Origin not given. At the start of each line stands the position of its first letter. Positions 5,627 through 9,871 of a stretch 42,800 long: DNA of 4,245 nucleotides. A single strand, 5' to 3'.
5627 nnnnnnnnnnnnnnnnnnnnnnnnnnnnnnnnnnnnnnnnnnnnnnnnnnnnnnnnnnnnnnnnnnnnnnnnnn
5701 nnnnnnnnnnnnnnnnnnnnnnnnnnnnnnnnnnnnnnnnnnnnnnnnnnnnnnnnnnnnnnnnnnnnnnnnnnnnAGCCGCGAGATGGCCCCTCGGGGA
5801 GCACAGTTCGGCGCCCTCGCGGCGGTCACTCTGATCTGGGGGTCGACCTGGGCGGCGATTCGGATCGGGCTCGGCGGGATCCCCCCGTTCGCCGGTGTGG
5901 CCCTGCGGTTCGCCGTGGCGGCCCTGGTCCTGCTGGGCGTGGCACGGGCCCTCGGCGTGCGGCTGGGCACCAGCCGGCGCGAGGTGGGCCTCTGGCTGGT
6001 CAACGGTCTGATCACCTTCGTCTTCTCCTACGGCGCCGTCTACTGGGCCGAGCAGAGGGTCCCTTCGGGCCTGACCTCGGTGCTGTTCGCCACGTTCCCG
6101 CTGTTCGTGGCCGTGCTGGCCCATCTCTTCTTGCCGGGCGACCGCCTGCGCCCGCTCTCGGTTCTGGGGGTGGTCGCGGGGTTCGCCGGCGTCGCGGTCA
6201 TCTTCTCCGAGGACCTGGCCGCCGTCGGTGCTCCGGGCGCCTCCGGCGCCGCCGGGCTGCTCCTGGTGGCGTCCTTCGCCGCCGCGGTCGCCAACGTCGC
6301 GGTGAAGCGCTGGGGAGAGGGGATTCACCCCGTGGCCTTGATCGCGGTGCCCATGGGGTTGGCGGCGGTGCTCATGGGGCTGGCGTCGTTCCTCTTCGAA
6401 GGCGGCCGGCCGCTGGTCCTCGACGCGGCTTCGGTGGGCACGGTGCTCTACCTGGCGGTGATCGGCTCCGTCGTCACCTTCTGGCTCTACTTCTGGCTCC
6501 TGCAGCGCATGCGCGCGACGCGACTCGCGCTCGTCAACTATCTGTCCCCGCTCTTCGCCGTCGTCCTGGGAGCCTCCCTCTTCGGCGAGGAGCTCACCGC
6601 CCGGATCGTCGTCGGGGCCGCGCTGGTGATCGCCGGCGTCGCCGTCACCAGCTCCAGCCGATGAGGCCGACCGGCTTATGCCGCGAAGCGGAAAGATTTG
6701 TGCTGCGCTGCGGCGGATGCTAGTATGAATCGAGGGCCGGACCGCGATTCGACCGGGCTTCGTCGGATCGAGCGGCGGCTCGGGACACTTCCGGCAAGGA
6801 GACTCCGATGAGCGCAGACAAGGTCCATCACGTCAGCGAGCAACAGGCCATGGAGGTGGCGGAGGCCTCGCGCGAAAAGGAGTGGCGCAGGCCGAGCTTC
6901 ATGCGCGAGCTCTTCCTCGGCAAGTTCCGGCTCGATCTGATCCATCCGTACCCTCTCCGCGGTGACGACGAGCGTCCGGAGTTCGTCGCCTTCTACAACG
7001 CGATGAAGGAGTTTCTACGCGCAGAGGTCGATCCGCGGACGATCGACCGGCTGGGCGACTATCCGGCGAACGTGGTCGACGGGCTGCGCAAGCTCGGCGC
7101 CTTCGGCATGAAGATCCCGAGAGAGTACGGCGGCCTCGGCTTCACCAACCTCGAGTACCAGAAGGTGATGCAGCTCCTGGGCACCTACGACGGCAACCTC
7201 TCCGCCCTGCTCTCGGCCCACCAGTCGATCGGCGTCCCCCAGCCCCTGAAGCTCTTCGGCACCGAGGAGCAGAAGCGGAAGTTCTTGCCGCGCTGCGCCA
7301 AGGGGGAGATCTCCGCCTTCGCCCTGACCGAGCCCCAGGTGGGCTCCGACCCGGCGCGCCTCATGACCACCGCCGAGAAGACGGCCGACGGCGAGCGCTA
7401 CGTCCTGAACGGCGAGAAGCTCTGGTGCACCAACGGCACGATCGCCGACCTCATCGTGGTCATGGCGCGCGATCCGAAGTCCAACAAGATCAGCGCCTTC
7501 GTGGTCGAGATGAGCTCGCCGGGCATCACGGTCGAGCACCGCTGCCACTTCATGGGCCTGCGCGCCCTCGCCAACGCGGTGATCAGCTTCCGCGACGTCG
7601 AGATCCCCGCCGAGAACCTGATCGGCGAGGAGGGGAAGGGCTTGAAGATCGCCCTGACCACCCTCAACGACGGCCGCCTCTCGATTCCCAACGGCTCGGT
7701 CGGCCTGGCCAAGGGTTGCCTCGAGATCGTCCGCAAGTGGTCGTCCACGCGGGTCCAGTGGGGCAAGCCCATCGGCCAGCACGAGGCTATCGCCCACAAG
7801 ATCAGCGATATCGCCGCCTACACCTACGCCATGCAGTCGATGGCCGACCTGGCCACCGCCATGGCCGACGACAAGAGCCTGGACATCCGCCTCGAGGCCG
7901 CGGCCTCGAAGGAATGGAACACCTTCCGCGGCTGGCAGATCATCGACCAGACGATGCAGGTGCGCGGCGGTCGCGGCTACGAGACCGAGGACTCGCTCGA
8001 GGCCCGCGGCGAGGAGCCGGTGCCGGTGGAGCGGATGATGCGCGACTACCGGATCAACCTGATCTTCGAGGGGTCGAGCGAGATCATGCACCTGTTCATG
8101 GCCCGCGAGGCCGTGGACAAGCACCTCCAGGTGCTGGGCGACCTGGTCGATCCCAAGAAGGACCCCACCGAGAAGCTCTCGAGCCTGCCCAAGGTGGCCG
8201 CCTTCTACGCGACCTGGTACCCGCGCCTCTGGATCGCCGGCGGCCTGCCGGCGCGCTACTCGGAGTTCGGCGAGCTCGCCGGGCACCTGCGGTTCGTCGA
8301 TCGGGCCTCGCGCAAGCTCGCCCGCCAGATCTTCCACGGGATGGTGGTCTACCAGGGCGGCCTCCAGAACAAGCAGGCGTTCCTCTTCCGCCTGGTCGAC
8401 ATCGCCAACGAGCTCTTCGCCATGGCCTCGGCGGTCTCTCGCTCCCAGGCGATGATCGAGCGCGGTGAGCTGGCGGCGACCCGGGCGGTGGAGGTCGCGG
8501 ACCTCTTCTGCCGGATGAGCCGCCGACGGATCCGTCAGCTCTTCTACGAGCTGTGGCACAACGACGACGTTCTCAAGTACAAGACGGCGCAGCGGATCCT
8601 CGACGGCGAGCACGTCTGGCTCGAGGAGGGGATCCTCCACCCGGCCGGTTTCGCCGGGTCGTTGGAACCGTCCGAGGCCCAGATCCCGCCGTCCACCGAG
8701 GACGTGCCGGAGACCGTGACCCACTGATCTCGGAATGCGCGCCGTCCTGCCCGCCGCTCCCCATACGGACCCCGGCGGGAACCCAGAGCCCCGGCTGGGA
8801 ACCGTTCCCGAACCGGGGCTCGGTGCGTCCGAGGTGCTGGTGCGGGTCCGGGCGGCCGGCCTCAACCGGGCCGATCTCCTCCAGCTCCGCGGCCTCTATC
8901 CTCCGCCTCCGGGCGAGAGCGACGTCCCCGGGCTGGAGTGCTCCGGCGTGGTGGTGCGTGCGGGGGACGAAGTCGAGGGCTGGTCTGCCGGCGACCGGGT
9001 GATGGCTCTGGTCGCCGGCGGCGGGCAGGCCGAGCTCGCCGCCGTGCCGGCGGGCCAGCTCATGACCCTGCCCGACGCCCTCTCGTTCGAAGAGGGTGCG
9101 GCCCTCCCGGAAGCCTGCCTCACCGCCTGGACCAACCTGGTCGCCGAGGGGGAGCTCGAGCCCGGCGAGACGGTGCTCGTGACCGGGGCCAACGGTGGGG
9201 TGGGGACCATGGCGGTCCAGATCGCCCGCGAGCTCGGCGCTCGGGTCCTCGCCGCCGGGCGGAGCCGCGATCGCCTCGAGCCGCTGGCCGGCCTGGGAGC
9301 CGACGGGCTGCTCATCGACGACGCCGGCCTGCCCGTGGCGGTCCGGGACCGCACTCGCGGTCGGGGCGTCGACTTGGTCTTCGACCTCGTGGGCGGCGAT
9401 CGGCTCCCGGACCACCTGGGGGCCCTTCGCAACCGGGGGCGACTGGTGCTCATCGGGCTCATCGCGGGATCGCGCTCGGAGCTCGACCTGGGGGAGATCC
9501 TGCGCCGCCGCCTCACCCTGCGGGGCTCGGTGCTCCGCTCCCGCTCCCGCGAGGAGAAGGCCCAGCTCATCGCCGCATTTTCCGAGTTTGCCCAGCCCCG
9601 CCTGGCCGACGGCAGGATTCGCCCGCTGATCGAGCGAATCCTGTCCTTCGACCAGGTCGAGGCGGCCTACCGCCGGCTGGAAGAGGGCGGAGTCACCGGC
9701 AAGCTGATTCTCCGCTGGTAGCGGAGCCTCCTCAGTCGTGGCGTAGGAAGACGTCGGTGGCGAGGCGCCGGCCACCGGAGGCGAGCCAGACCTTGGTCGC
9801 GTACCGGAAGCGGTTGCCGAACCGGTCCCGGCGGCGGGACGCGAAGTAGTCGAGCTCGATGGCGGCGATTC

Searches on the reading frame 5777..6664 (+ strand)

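Call 10: search_protein_families(library=pfam, proteins=[window:5777-6664:+], max_evalue=0.01)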
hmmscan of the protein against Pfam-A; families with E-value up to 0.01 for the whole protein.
window:5777-6664:+ (295 aa): 2 families
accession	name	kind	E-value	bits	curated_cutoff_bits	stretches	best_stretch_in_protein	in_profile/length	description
PF00892.27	EamA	-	7.1e-41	140.1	28.2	2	160-292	5-134/135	EamA-like transporter family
PF06027.18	SLC35F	-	0.00046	20.3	21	1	107-291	108-297/299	Solute carrier family 35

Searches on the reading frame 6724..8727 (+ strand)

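Call 10: search_protein_families(library=pfam, proteins=[window:6724-8727:+], max_evalue=0.01)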
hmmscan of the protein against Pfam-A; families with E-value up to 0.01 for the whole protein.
window:6724-8727:+ (667 aa): 6 families
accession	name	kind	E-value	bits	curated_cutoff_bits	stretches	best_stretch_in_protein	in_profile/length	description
PF00441.29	Acyl-CoA_dh_1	-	1.7e-32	113.1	22.4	1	304-462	1-148/150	Acyl-CoA dehydrogenase, C-terminal domain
PF02770.24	Acyl-CoA_dh_M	-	1.4e-24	86.5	33.3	1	198-292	1-97/97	Acyl-CoA dehydrogenase, middle domain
PF02771.21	Acyl-CoA_dh_N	-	9.6e-24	84.4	22.9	1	88-195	5-113/113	Acyl-CoA dehydrogenase, N-terminal domain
PF21343.2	ACAD9-ACADV_C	-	1.7e-09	38.4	27.8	1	535-625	20-110/120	ACAD9/ACADV, C-terminal domain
PF08028.16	Acyl-CoA_dh_2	-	7.1e-07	30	22.7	1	326-426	8-117/134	Acyl-CoA dehydrogenase, C-terminal domain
PF21263.2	Acyl-CoA-dh_C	-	9.1e-06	26.4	27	1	543-605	17-72/96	Acyl-CoA dehydrogenase, C-terminal domain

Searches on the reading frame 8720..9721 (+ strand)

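Call 10: search_protein_families(library=pfam, proteins=[window:8720-9721:+], max_evalue=0.01)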
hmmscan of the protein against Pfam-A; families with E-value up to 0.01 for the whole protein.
window:8720-9721:+ (333 aa): 5 families
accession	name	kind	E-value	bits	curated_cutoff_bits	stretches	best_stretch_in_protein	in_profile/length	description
PF00107.32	ADH_zinc_N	-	3.9e-24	85.5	31.8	1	160-286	1-126/129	Zinc-binding dehydrogenase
PF13602.12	ADH_zinc_N_2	-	9.6e-17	62.6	27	1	192-331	1-134/134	Zinc-binding dehydrogenase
PF08240.17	ADH_N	-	3.3e-16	59.9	23.5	1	36-119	2-104/104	Alcohol dehydrogenase GroES-like domain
PF00106.31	adh_short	-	0.0031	17.5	26.6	1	151-189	2-40/195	short chain dehydrogenase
PF01262.27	AlaDh_PNT_C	-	0.0064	16.4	23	1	146-192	23-71/214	Alanine dehydrogenase/PNT, C-terminal domain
